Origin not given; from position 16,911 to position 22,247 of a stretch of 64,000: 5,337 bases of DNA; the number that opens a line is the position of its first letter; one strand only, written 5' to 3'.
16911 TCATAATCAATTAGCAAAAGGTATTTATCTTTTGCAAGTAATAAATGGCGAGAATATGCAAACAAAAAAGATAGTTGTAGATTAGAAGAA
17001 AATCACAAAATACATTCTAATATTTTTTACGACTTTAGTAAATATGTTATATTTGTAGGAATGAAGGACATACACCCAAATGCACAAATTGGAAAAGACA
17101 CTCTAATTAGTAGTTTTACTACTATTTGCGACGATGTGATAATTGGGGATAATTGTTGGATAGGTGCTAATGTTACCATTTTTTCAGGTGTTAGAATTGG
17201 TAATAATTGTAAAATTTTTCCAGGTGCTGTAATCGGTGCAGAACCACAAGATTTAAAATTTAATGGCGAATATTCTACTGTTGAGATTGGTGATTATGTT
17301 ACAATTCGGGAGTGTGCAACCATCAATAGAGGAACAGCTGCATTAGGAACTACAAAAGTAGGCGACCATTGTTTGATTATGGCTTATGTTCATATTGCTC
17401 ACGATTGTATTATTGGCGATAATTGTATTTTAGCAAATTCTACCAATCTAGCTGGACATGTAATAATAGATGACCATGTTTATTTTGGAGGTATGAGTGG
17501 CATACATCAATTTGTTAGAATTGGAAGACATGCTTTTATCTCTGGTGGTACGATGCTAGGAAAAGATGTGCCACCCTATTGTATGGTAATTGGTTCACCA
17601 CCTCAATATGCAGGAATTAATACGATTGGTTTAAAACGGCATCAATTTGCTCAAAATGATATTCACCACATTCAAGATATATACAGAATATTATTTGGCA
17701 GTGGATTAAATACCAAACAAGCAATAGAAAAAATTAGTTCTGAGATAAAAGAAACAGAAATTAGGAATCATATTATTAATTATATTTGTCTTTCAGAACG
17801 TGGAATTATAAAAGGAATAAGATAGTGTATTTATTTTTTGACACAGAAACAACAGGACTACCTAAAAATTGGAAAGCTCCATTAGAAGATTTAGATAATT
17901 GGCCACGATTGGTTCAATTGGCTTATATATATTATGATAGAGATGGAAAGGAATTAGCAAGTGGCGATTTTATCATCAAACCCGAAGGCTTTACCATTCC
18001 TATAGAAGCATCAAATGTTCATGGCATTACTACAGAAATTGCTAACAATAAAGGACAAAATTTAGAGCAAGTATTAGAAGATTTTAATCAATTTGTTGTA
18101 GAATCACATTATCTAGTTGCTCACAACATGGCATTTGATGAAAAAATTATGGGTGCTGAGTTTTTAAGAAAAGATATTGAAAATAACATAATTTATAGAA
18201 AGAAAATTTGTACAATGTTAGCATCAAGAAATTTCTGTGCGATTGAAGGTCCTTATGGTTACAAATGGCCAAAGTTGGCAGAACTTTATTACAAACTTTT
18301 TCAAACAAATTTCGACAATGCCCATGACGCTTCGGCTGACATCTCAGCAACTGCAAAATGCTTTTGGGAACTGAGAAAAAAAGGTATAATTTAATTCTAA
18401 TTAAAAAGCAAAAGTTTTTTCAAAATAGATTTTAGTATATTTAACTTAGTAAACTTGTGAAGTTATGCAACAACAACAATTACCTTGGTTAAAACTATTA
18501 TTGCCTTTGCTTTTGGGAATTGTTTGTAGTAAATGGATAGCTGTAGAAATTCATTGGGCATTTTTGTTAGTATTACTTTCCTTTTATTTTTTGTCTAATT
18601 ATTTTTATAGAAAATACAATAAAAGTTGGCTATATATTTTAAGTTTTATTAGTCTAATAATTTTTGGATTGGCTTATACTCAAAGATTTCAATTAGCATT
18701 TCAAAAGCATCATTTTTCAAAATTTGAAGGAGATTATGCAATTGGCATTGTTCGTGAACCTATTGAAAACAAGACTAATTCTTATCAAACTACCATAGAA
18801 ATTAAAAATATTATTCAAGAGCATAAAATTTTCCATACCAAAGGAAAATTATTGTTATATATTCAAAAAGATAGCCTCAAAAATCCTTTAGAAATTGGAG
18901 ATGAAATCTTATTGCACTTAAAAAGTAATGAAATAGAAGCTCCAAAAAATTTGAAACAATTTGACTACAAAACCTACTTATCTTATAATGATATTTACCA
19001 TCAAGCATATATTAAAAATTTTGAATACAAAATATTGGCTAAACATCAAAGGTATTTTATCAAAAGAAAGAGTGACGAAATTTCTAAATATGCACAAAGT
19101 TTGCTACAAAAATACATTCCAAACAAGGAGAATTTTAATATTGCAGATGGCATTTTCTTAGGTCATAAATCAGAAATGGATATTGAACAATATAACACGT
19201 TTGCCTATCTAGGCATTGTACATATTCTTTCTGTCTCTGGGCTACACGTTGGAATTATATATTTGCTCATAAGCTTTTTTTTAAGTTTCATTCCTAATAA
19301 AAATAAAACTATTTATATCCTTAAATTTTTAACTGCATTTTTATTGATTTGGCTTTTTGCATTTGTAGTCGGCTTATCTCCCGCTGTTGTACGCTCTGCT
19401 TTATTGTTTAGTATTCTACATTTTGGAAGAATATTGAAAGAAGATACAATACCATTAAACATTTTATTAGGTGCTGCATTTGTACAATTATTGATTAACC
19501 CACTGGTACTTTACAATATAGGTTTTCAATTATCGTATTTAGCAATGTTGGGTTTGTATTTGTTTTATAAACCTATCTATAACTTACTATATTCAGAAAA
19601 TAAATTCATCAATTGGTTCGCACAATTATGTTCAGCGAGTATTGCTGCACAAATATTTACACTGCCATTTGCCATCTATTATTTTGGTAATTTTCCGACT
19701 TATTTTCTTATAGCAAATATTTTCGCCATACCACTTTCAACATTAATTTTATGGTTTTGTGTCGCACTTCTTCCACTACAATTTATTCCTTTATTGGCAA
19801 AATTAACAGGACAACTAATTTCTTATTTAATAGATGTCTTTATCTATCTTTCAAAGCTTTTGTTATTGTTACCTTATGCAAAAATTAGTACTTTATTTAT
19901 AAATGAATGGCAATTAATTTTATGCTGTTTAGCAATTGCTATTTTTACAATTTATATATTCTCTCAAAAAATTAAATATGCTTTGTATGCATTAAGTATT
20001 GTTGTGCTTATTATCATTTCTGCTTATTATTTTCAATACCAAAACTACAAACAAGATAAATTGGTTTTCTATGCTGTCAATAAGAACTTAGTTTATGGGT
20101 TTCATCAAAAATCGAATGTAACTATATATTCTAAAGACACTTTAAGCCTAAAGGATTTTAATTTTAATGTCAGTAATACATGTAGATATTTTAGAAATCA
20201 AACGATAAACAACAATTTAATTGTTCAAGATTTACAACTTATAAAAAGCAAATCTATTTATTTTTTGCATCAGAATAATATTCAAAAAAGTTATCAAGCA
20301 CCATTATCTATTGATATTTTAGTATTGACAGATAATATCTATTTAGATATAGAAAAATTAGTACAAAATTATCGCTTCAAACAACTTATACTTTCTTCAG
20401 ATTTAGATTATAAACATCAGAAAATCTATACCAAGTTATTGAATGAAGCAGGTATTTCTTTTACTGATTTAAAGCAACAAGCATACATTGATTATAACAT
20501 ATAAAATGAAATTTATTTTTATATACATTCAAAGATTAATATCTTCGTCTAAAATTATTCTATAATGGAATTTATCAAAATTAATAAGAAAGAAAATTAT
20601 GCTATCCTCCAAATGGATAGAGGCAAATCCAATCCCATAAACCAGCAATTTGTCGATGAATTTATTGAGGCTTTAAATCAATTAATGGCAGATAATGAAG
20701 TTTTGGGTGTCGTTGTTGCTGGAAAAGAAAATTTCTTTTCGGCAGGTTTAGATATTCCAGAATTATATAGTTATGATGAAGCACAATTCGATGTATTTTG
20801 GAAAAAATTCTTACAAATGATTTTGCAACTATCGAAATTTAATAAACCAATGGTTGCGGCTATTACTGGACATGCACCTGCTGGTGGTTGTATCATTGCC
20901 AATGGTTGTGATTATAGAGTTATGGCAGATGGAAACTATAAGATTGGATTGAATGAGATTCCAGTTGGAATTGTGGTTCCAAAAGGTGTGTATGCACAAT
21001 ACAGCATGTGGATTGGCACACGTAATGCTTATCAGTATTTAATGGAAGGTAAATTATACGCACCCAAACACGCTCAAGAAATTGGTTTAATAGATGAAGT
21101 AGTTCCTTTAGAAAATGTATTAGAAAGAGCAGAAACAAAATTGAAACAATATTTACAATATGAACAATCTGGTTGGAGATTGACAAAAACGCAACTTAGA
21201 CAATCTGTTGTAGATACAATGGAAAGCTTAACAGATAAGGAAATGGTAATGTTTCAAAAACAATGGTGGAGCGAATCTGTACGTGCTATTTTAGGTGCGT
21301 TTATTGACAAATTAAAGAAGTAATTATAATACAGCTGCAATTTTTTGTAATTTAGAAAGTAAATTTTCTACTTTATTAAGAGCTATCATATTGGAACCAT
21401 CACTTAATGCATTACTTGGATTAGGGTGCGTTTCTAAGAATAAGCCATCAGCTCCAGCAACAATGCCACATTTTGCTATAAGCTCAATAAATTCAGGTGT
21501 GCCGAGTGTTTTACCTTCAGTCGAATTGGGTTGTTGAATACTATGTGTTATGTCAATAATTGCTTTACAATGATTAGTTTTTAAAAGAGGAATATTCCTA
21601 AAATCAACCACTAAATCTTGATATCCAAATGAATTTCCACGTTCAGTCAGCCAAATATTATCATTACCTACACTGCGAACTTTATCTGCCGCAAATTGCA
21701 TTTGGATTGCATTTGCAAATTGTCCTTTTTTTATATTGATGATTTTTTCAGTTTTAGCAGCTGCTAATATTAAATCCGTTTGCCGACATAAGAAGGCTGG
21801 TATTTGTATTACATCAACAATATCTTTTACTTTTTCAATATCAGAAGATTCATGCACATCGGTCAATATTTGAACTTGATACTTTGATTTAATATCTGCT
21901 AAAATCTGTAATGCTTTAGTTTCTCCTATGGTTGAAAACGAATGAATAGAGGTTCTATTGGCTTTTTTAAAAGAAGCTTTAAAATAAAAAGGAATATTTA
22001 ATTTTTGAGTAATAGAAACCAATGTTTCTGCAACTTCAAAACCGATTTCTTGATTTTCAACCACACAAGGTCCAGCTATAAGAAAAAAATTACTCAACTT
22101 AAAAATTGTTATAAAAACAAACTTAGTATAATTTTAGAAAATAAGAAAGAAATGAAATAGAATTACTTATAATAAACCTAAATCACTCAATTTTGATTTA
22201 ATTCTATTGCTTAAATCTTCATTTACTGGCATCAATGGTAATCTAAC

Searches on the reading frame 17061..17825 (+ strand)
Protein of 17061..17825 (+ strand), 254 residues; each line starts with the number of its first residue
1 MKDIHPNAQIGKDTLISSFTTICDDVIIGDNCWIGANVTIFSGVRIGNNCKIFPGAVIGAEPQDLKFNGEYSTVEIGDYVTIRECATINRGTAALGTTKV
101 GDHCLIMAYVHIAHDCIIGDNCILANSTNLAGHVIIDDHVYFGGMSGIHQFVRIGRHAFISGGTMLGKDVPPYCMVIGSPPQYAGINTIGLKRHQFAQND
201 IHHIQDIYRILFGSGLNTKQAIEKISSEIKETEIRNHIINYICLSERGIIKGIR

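Call 34: search_protein_families(library=pfam, proteins=[window:17061-17825:+], max_evalue=0.0001)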
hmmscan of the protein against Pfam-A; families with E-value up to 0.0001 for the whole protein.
window:17061-17825:+ (254 aa): 5 families
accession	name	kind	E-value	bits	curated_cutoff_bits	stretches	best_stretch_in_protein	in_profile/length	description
PF00132.30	Hexapep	-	3.2e-34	115.6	27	3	98-130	2-34/36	Bacterial transferase hexapeptide (six repeats)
PF13720.11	Acetyltransf_11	-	2.8e-25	88.9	24.5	1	169-250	1-82/82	Udp N-acetylglucosamine O-acyltransferase; Domain 2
PF14602.12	Hexapep_2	-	1.9e-12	47.1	27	1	26-60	2-34/34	Hexapeptide repeat of succinyl-transferase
PF25084.1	LbH_EIF2B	-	2.5e-11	43.9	54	1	4-58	18-75/105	EIF2B subunit epsilon LbH domain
PF25087.1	GMPPB_C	-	1.9e-05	24.8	39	0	36-148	3-95/110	GMPPB C-terminal domain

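Call 38: find_encoding_contigs(protein=window:17061-17825:+, flank=10000, max_places=10)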
Protein window:17061-17825:+ (254 aa): 9 contigs read that carry it; 9 places shown.
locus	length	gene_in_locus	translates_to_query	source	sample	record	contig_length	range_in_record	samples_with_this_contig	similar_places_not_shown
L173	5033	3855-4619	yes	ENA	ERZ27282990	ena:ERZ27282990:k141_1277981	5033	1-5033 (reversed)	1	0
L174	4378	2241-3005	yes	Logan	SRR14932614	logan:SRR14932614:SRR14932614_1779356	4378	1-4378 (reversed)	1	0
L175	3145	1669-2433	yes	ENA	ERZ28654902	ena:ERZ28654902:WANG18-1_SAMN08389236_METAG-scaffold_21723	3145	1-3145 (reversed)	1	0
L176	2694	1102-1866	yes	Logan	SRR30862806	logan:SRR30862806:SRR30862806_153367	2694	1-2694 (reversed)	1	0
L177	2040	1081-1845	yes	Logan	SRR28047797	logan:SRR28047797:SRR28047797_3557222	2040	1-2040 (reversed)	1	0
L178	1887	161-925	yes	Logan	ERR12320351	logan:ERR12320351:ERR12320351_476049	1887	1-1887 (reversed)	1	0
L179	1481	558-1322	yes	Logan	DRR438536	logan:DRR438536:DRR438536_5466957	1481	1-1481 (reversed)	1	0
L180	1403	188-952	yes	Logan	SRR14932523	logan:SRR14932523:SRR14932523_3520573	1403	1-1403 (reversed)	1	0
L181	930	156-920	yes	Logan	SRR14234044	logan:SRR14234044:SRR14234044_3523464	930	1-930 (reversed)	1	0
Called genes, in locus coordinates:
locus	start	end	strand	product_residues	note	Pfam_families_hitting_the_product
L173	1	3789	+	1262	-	?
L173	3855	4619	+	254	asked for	PF00132:Hexapep, PF25084:LbH_EIF2B (weak), PF25087:GMPPB_C (weak), PF00132:Hexapep, PF14602:Hexapep_2, PF25087:GMPPB_C (weak), PF00132:Hexapep, PF13720:Acetyltransf_11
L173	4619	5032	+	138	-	?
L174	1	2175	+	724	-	?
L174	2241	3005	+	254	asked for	PF00132:Hexapep, PF25084:LbH_EIF2B (weak), PF25087:GMPPB_C (weak), PF00132:Hexapep, PF14602:Hexapep_2, PF25087:GMPPB_C (weak), PF00132:Hexapep, PF13720:Acetyltransf_11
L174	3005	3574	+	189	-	PF00929:RNase_T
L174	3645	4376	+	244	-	?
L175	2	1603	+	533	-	?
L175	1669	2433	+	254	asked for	PF00132:Hexapep, PF25084:LbH_EIF2B (weak), PF25087:GMPPB_C (weak), PF00132:Hexapep, PF14602:Hexapep_2, PF25087:GMPPB_C (weak), PF00132:Hexapep, PF13720:Acetyltransf_11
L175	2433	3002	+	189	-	PF00929:RNase_T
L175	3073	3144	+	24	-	?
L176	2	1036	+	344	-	?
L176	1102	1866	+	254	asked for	PF00132:Hexapep, PF25084:LbH_EIF2B (weak), PF25087:GMPPB_C (weak), PF00132:Hexapep, PF14602:Hexapep_2, PF25087:GMPPB_C (weak), PF00132:Hexapep, PF13720:Acetyltransf_11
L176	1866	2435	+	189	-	PF00929:RNase_T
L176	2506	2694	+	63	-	?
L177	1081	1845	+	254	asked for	PF00132:Hexapep, PF25084:LbH_EIF2B (weak), PF25087:GMPPB_C (weak), PF00132:Hexapep, PF14602:Hexapep_2, PF25087:GMPPB_C (weak), PF00132:Hexapep, PF13720:Acetyltransf_11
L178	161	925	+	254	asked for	PF00132:Hexapep, PF25084:LbH_EIF2B (weak), PF25087:GMPPB_C (weak), PF00132:Hexapep, PF14602:Hexapep_2, PF25087:GMPPB_C (weak), PF00132:Hexapep, PF13720:Acetyltransf_11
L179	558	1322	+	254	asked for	PF00132:Hexapep, PF25084:LbH_EIF2B (weak), PF25087:GMPPB_C (weak), PF00132:Hexapep, PF14602:Hexapep_2, PF25087:GMPPB_C (weak), PF00132:Hexapep, PF13720:Acetyltransf_11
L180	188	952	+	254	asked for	PF00132:Hexapep, PF25084:LbH_EIF2B (weak), PF25087:GMPPB_C (weak), PF00132:Hexapep, PF14602:Hexapep_2, PF25087:GMPPB_C (weak), PF00132:Hexapep, PF13720:Acetyltransf_11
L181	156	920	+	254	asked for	PF00132:Hexapep, PF25084:LbH_EIF2B (weak), PF25087:GMPPB_C (weak), PF00132:Hexapep, PF14602:Hexapep_2, PF25087:GMPPB_C (weak), PF00132:Hexapep, PF13720:Acetyltransf_11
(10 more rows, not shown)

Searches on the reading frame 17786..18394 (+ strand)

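Call 34: search_protein_families(library=pfam, proteins=[window:17786-18394:+], max_evalue=0.0001)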
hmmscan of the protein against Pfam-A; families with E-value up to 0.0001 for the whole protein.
window:17786-18394:+ (202 aa): 1 family
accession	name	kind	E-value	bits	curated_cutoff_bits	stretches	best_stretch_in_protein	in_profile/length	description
PF00929.31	RNase_T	-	1.2e-17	65.3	24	1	16-193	1-164/164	Exonuclease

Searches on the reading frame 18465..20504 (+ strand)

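Call 34: search_protein_families(library=pfam, proteins=[window:18465-20504:+], max_evalue=0.0001)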
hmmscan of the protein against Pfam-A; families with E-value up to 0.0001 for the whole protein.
window:18465-20504:+ (679 aa): 3 families
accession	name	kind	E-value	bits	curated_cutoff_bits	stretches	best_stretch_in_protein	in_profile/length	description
PF03772.21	Competence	-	3.5e-54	184.4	23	1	231-498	2-267/270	Competence protein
PF13567.11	DUF4131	-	1.9e-21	76.9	31.6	1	29-184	5-160/165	Domain of unknown function (DUF4131)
PF07997.16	DUF1694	-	7.5e-05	23.3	25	0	622-672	45-95/117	Protein of unknown function (DUF1694)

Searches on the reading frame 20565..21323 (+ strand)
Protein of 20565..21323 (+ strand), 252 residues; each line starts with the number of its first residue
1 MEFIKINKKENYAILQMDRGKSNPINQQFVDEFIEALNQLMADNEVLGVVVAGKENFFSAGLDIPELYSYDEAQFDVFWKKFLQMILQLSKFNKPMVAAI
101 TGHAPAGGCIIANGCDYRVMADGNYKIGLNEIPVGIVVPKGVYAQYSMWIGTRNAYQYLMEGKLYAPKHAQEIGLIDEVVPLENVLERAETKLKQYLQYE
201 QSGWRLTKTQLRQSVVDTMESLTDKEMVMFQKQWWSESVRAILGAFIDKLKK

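Call 34: search_protein_families(library=pfam, proteins=[window:20565-21323:+], max_evalue=0.0001)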
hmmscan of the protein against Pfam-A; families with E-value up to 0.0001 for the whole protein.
window:20565-21323:+ (252 aa): 2 families
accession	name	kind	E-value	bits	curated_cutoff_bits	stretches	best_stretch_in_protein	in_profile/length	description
PF00378.25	ECH_1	-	5.6e-46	157.3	27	1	9-251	3-245/251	Enoyl-CoA hydratase/isomerase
PF16113.10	ECH_2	-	5e-14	53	27.2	1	21-234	11-226/335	Enoyl-CoA hydratase/isomerase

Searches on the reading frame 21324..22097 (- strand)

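Call 34: search_protein_families(library=pfam, proteins=[window:21324-22097:-], max_evalue=0.0001)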
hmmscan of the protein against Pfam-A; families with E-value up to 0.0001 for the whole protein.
window:21324-22097:- (257 aa): 1 family
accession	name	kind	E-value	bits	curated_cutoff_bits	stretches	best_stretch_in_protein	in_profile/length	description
PF00793.26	DAHP_synth_1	-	1.8e-61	207.9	25.5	1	4-253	18-264/270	DAHP synthetase I family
